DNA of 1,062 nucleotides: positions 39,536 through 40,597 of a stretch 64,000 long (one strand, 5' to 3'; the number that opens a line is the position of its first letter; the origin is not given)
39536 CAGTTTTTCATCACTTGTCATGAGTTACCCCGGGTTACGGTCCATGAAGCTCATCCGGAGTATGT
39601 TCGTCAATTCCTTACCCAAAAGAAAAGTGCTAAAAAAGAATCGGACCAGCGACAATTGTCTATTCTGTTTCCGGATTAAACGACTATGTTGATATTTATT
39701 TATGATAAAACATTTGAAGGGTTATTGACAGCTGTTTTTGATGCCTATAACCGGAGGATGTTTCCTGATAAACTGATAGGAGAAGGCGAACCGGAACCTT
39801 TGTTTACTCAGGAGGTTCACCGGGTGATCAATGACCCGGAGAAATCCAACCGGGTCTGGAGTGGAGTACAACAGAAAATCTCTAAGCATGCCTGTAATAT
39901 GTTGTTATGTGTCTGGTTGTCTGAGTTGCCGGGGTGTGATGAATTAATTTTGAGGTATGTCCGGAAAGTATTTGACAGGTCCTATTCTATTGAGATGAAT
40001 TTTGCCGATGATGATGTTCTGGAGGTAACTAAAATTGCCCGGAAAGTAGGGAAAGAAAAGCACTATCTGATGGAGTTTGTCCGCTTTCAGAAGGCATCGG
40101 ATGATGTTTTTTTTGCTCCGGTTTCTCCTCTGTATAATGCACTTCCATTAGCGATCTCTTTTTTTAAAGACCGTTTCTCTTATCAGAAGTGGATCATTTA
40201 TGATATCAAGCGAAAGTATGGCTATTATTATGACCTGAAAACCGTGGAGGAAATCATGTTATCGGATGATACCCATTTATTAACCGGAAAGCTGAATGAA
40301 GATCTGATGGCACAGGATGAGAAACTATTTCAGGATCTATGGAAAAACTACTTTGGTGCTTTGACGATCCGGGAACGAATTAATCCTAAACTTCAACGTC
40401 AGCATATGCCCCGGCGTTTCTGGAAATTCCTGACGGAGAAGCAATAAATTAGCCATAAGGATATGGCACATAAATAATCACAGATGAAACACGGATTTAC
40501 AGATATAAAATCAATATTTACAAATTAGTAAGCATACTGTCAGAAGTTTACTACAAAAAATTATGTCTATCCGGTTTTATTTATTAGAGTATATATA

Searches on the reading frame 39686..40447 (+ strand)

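Call 84: search_protein_families(library=ncbifam, proteins=[window:39686-40447:+], max_evalue=0.001)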
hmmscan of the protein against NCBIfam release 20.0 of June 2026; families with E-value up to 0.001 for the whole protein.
window:39686-40447:+ (253 aa): 1 family
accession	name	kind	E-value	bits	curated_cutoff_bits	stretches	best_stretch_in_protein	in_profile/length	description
TIGR03915.1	SAM_7_link_chp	equivalog_domain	1.9e-76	257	112.25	1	4-252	1-243/243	TIGR03915 family putative DNA repair protein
